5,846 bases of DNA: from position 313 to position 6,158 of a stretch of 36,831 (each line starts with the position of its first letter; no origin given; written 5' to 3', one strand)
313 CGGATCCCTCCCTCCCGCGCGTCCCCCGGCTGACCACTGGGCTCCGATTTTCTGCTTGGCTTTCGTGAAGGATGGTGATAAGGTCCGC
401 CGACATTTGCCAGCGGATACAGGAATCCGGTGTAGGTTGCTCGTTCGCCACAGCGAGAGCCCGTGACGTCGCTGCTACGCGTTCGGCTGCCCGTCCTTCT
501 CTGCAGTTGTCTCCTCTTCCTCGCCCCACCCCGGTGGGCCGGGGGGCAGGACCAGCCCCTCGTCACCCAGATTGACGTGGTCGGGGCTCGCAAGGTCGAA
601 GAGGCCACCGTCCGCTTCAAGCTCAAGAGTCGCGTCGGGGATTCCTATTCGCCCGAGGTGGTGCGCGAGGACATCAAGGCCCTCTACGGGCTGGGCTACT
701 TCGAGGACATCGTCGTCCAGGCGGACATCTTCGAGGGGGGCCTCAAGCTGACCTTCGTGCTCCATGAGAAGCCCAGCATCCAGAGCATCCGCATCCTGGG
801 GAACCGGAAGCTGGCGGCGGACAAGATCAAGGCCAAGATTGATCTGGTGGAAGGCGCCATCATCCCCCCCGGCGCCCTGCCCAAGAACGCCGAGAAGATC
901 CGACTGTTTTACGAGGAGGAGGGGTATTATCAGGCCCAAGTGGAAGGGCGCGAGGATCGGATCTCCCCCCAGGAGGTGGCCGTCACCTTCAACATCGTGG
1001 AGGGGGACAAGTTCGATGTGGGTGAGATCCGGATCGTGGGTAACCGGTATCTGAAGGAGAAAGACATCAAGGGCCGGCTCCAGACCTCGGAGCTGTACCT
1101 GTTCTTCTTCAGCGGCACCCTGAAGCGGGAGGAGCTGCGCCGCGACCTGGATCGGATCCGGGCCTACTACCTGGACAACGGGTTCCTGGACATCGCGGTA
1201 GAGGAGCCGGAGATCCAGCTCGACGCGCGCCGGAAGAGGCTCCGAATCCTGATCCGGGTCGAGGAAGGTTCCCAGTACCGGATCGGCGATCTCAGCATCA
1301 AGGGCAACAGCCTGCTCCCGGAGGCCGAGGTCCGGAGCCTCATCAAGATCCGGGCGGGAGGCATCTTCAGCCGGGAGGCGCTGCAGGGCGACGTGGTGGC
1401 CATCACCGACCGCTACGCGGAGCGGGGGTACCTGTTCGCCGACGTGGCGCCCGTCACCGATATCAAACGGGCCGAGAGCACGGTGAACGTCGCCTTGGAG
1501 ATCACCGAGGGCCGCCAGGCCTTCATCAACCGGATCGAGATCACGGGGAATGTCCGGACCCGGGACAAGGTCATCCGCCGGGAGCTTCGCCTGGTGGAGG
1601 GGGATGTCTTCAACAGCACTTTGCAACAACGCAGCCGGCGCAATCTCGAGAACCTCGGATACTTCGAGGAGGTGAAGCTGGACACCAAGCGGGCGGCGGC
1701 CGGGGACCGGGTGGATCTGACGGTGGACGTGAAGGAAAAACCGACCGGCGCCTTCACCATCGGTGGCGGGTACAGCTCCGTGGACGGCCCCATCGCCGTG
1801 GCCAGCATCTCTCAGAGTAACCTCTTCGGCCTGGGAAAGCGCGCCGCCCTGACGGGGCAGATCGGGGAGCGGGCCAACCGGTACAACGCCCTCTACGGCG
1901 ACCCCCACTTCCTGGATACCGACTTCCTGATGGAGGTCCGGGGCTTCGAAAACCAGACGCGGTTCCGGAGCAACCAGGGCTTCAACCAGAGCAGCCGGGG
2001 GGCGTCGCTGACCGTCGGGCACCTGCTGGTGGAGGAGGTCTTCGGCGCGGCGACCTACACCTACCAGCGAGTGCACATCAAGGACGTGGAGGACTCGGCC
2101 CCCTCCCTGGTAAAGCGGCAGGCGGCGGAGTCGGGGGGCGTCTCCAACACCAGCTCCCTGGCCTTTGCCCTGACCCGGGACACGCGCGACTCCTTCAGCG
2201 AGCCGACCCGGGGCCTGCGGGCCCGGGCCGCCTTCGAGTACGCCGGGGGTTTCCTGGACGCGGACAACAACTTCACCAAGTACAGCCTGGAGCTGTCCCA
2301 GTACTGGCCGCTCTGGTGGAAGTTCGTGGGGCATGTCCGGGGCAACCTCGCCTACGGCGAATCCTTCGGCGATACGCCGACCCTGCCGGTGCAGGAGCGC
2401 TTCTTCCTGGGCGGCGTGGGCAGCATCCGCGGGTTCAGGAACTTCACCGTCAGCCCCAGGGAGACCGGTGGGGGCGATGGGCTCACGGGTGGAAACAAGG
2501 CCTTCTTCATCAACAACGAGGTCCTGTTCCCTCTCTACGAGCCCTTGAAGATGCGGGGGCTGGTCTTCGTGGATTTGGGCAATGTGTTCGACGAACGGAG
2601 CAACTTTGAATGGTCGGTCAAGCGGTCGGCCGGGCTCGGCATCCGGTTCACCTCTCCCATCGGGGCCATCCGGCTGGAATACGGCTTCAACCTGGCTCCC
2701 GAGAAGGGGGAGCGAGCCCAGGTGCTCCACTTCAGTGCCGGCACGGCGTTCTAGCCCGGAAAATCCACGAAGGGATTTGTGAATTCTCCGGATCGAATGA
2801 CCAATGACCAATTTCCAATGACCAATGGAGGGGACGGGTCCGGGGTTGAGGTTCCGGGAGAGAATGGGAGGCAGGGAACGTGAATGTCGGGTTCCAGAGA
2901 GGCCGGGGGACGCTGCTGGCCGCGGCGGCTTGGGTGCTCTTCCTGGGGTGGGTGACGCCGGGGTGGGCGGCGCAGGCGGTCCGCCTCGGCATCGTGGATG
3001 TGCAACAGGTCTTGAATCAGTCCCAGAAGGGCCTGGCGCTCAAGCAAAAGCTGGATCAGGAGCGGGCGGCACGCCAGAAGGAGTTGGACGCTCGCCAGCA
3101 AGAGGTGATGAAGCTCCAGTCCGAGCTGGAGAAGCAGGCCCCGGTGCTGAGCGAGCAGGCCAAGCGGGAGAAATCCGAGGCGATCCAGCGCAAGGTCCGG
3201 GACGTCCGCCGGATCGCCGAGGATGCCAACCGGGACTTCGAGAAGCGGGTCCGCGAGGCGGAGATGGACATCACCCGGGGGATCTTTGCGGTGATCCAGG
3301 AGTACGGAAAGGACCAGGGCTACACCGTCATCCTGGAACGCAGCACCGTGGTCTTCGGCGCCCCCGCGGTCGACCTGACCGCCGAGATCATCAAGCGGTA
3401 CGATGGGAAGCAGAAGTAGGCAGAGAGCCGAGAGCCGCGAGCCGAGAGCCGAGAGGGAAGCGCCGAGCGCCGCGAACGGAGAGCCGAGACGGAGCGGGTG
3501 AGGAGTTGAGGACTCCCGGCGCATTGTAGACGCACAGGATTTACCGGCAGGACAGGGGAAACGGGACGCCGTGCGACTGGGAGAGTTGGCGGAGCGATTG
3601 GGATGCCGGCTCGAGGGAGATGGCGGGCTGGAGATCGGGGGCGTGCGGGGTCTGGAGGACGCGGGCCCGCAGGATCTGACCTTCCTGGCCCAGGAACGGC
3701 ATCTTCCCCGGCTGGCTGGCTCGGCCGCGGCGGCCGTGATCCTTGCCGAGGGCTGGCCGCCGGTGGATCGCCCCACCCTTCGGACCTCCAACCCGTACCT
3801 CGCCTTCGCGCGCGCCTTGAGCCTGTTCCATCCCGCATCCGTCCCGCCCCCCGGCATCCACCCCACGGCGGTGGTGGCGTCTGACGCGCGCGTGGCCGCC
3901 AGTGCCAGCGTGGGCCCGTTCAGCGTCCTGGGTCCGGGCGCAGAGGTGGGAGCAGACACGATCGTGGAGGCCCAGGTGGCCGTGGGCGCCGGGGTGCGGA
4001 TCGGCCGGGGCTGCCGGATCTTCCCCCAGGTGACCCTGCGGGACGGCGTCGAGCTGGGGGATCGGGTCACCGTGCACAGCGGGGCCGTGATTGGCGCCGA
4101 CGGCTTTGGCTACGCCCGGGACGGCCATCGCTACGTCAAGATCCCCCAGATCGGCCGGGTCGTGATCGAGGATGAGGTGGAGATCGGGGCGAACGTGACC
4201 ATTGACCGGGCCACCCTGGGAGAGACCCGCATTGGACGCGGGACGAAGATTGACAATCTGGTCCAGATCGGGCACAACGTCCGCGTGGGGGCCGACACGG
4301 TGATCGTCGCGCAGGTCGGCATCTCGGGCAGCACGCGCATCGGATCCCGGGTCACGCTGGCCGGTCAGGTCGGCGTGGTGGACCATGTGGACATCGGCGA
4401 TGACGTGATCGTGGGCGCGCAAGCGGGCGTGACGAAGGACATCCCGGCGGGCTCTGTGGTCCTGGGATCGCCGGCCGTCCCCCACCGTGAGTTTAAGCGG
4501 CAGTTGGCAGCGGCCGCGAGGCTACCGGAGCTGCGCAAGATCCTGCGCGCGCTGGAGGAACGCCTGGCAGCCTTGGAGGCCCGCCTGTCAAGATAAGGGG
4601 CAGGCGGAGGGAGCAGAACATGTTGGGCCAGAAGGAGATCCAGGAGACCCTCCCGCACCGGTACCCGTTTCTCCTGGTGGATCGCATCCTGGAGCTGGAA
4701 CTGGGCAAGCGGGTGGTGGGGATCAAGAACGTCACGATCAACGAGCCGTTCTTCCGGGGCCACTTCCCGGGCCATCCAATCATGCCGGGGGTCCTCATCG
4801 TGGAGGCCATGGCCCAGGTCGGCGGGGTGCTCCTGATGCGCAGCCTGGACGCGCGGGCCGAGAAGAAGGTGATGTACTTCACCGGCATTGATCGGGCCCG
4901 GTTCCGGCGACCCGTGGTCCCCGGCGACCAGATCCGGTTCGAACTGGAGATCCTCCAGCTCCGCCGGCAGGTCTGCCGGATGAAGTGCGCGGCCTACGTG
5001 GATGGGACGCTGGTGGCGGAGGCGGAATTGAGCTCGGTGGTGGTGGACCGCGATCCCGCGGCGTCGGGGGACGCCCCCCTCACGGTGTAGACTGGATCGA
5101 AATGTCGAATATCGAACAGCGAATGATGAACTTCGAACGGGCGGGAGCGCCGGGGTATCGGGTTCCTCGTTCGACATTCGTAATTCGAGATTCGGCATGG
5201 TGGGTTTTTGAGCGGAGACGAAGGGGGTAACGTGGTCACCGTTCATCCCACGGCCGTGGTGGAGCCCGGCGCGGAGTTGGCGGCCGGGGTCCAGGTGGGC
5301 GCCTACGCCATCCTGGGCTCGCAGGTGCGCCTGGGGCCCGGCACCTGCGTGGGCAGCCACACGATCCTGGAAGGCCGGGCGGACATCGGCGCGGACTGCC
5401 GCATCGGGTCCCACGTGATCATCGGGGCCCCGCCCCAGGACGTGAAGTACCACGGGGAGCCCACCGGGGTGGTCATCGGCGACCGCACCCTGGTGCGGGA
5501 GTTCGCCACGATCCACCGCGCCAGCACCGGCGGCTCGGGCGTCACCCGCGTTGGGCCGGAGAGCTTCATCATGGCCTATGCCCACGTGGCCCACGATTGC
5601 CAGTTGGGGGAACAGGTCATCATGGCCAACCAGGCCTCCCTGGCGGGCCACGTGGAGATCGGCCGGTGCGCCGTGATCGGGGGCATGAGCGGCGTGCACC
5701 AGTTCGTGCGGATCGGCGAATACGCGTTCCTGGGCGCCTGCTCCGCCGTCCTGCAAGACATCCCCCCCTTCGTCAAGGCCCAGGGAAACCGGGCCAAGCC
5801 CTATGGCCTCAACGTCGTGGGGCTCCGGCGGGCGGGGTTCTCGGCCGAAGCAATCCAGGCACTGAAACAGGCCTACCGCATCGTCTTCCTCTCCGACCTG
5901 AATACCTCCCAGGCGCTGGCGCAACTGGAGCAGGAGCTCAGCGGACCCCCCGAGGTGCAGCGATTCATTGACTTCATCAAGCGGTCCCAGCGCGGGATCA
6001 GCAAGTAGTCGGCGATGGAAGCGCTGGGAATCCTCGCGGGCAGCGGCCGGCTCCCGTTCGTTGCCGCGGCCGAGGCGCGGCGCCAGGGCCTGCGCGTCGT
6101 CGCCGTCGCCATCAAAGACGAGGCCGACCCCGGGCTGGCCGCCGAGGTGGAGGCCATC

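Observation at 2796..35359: Strictly phased 7-nt tandem arrays, mostly as inverted arm pairs, occupy almost every non-overlapping gene junction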

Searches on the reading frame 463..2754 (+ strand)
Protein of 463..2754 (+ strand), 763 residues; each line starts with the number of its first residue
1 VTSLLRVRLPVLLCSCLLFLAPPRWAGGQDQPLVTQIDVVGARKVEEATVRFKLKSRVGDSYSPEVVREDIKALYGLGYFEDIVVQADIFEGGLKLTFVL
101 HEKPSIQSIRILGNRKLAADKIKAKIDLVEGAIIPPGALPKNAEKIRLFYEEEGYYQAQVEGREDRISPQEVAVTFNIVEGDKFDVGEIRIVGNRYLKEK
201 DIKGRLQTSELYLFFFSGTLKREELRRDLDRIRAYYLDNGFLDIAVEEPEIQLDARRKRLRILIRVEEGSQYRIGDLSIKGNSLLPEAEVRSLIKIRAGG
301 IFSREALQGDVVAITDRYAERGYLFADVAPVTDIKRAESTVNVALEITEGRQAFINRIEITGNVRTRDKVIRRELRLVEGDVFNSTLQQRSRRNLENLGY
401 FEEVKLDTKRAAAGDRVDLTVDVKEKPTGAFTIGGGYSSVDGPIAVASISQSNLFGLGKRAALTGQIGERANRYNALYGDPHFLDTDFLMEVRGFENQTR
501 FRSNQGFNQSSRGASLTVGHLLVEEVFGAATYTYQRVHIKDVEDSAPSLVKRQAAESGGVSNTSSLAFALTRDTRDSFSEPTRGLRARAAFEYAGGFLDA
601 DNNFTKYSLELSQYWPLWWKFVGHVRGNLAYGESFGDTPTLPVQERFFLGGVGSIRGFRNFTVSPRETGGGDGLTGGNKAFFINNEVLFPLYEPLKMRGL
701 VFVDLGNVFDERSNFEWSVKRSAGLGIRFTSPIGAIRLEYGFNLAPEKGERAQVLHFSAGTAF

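Call 6: search_protein_families(library=pfam, proteins=[window:463-2754:+])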
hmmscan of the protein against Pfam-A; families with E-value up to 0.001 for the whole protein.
window:463-2754:+ (763 aa): 6 families
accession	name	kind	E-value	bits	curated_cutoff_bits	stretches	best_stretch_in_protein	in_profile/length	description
PF07244.20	POTRA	-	2.4e-66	220.9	21.3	5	272-350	1-79/79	Surface antigen variable number repeat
PF01103.29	Omp85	-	2e-57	195.6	24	1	453-763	1-325/325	Omp85 superfamily domain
PF08478.15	POTRA_1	-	8.6e-10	39.2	23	0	185-229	2-43/69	POTRA domain, FtsQ-type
PF08479.16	POTRA_2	-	6.2e-07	29.6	24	0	276-330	5-59/76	POTRA domain, ShlB-type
PF03865.19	ShlB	-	4.2e-05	23.6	22.7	1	583-728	181-310/311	Haemolysin secretion/activation protein ShlB/FhaC/HecB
PF25282.1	POTRA1_3_Toc75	-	7.2e-05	23.4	27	0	375-412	48-85/99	Toc75-like, POTRA domain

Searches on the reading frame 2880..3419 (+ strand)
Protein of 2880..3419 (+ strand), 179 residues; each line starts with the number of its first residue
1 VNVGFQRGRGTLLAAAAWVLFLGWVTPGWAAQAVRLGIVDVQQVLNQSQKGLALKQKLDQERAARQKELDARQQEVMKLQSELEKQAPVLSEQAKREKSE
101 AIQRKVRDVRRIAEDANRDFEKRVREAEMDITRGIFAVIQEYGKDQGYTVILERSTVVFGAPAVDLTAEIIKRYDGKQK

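Call 6: search_protein_families(library=pfam, proteins=[window:2880-3419:+])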
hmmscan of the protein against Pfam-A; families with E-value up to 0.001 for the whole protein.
window:2880-3419:+ (179 aa): 2 families
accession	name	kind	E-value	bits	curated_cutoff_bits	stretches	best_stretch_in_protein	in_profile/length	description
PF03938.19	OmpH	-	7.4e-29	101.2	32.4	1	36-173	2-140/141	Outer membrane protein (OmpH-like)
PF08269.17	dCache_2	-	0.00067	19.3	26.5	1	63-164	11-112/298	Cache domain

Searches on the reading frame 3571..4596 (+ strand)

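Call 6: search_protein_families(library=pfam, proteins=[window:3571-4596:+])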
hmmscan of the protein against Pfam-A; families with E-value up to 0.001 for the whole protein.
window:3571-4596:+ (341 aa): 4 families
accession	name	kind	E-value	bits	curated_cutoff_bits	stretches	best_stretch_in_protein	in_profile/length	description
PF00132.30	Hexapep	-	2.3e-30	103.5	27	3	141-175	1-35/36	Bacterial transferase hexapeptide (six repeats)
PF04613.19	LpxD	-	1.9e-17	63.3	30.8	1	20-84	2-69/70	UDP-3-O-[3-hydroxymyristoyl] glucosamine N-acyltransferase, LpxD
PF25084.1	LbH_EIF2B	-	6.1e-12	45.9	54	1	103-174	7-75/105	EIF2B subunit epsilon LbH domain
PF14602.12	Hexapep_2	-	7.8e-07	29.2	27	0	136-176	2-34/34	Hexapeptide repeat of succinyl-transferase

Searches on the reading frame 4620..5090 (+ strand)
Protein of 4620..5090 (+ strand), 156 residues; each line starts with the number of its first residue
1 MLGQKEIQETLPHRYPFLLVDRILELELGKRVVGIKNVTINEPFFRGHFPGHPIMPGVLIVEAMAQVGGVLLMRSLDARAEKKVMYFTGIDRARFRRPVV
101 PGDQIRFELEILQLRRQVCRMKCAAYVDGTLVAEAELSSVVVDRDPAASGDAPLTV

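Call 6: search_protein_families(library=pfam, proteins=[window:4620-5090:+])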
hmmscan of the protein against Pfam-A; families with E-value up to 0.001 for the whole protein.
window:4620-5090:+ (156 aa): 5 families
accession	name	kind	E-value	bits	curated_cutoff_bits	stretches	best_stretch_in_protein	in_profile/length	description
PF07977.19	FabA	-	7.3e-40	136.2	23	1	11-136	1-138/138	FabA-like domain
PF13279.12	4HBT_2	-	3.2e-06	28.1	25.5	1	75-145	35-107/122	Thioesterase-like superfamily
PF03061.28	4HBT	-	2e-05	25.2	20.6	1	57-129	6-74/79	Thioesterase superfamily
PF01575.25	MaoC_dehydratas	-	0.00016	21.7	27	1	75-123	65-112/123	MaoC like domain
PF22818.2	ApeI-like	-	0.00086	20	28.5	0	43-110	27-85/119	ApeI dehydratase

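Call 9: find_encoding_contigs(protein=window:4620-5087:+, flank=10000, max_places=6)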
Protein window:4620-5087:+ (156 aa): 2 contigs read that carry it; 2 places shown.
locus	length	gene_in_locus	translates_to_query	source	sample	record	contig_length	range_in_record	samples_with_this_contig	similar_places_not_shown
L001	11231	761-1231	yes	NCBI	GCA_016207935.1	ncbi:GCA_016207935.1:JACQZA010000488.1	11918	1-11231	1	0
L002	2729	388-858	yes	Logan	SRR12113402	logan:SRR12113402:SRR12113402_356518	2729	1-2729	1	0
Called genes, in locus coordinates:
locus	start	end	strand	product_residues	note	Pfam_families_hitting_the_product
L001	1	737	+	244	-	?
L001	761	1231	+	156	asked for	PF22817:ApeP-like, PF07977:FabA, PF22818:ApeI-like, PF03061:4HBT (faint), PF13279:4HBT_2 (weak)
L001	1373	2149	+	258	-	PF25084:LbH_EIF2B (faint), PF25087:GMPPB_C (faint), PF00132:Hexapep (weak), PF13720:Acetyltransf_11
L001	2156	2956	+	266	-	PF17930:LpxI_N, PF06230:LpxI_C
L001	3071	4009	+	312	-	PF01408:GFO_IDH_MocA, PF22725:GFO_IDH_MocA_C3, PF02894:GFO_IDH_MocA_C (faint)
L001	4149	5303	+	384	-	PF02684:LpxB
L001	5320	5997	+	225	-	PF04028:DUF374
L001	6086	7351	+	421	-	PF04413:Glycos_transf_N, PF13524:Glyco_trans_1_2 (weak)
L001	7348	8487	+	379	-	PF02606:LpxK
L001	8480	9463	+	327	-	PF03279:Lip_A_acyltrans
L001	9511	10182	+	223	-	PF00702:Hydrolase, PF08645:PNK3P (weak), PF12710:HAD (faint), PF13344:Hydrolase_6 (faint), PF13419:HAD_2 (faint), PF13242:Hydrolase_like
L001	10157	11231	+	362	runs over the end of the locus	PF01075:Glyco_transf_9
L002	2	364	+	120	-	?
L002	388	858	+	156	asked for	PF22817:ApeP-like, PF07977:FabA, PF22818:ApeI-like, PF03061:4HBT (faint), PF13279:4HBT_2 (weak)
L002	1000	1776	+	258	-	PF25084:LbH_EIF2B (faint), PF25087:GMPPB_C (faint), PF00132:Hexapep (weak), PF13720:Acetyltransf_11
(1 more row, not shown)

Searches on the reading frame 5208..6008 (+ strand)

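Call 6: search_protein_families(library=pfam, proteins=[window:5208-6008:+])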
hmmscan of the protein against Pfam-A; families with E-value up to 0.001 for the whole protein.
window:5208-6008:+ (266 aa): 3 families
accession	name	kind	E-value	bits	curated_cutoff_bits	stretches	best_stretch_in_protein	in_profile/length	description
PF13720.11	Acetyltransf_11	-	4.3e-31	107.6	24.5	1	184-264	1-81/82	Udp N-acetylglucosamine O-acyltransferase; Domain 2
PF00132.30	Hexapep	-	1.7e-26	91.2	27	3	113-146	2-35/36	Bacterial transferase hexapeptide (six repeats)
PF25084.1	LbH_EIF2B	-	7.4e-08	32.8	54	0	27-72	9-53/105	EIF2B subunit epsilon LbH domain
